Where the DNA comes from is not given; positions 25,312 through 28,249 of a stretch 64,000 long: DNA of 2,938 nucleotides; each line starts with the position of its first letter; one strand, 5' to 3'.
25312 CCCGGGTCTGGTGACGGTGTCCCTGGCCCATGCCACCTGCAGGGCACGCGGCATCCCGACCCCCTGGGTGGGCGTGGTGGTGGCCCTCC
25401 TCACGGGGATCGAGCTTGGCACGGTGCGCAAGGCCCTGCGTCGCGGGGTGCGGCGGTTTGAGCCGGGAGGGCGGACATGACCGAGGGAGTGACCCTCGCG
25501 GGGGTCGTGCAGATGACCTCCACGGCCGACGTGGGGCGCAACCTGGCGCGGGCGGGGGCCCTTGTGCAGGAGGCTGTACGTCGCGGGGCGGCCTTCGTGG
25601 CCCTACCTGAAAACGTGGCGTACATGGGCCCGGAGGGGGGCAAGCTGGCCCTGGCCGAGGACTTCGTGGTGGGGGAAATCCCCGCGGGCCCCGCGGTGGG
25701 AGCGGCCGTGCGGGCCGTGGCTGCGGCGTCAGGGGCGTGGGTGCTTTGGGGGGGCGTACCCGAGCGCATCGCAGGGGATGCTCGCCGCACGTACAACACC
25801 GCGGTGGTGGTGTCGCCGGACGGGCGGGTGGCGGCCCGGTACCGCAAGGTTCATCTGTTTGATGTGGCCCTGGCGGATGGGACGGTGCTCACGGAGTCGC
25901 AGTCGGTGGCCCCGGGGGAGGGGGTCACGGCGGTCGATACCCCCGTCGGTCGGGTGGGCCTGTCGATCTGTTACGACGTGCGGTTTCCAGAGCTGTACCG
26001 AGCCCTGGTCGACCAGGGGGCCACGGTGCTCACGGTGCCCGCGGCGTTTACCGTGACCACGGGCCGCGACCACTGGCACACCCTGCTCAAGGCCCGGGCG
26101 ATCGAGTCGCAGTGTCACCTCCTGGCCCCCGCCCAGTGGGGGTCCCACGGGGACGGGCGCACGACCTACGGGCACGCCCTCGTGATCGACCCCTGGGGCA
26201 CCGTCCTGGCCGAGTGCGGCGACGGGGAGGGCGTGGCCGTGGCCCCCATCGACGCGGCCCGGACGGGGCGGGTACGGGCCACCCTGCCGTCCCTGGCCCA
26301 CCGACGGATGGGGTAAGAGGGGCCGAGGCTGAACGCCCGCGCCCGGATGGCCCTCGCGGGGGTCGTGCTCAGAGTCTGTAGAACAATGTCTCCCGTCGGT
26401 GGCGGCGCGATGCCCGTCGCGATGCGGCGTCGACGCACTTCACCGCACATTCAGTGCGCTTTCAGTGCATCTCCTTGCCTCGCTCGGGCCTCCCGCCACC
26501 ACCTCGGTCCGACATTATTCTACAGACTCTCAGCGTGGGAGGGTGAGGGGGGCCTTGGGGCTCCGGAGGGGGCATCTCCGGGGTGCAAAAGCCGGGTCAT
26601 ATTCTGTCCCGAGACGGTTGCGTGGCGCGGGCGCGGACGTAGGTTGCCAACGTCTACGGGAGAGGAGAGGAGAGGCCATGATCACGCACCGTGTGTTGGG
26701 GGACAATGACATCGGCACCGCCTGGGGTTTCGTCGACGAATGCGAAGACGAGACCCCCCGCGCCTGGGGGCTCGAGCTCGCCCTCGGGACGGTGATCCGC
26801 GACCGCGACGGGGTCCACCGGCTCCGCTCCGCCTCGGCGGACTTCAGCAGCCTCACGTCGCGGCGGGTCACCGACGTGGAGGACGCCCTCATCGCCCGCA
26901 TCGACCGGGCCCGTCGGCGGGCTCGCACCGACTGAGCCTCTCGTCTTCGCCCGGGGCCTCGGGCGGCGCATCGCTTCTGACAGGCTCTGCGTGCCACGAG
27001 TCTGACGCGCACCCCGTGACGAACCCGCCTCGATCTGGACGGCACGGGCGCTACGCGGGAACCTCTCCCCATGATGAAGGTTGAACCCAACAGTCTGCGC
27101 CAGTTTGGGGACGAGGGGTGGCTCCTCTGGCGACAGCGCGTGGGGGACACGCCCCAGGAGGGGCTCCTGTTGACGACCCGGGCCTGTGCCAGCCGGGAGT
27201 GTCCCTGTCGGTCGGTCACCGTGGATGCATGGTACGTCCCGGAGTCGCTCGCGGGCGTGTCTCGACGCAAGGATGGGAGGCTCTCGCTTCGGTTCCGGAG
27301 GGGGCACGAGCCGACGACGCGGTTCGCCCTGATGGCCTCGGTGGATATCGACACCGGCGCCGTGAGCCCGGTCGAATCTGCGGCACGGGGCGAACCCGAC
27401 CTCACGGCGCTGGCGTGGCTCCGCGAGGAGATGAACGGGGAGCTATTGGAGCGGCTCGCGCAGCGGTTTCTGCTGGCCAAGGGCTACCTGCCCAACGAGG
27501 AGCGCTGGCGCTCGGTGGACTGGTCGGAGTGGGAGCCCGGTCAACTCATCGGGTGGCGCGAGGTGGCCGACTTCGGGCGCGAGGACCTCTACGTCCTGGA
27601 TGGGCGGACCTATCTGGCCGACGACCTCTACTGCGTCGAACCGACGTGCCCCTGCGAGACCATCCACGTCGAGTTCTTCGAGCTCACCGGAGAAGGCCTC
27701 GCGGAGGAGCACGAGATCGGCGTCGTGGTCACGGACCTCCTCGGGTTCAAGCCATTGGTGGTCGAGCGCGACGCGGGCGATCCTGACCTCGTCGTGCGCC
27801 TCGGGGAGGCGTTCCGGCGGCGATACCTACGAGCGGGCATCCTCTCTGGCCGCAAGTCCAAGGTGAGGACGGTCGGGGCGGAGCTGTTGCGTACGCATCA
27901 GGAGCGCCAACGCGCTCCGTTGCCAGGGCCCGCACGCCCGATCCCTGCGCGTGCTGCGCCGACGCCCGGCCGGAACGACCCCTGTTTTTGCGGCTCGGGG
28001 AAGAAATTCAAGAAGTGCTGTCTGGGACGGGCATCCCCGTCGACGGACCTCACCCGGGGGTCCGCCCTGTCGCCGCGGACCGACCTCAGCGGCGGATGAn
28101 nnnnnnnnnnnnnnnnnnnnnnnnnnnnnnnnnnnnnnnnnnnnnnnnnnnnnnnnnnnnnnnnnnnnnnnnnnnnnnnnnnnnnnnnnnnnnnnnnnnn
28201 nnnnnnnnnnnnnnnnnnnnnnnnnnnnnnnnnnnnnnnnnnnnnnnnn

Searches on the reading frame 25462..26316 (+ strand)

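Call 69: search_protein_families(library=pfam, proteins=[window:25462-26316:+], max_evalue=0.001)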
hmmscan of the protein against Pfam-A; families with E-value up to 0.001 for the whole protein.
window:25462-26316:+ (284 aa): 1 family
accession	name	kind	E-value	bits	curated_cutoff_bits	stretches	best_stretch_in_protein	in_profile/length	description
PF00795.27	CN_hydrolase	-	1.6e-55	188.7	23.2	1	13-272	2-255/256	Carbon-nitrogen hydrolase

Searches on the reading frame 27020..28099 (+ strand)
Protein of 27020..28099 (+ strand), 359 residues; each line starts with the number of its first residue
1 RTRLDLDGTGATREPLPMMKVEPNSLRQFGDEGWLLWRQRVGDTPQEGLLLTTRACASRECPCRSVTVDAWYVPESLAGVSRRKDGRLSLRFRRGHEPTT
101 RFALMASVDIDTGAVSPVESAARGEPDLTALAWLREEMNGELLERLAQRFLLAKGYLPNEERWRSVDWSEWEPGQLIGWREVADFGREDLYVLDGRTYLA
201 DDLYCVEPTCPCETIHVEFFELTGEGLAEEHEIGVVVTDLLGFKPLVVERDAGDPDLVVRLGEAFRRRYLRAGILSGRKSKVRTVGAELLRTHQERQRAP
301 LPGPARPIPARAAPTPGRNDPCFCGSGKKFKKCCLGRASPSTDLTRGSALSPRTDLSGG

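Call 69: search_protein_families(library=pfam, proteins=[window:27020-28099:+], max_evalue=0.001)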
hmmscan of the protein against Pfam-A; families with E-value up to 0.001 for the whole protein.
window:27020-28099:+ (359 aa): 1 family
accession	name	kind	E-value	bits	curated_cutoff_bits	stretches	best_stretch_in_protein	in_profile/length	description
PF02810.21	SEC-C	-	6.2e-09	36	20.4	1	318-335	1-18/19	SEC-C motif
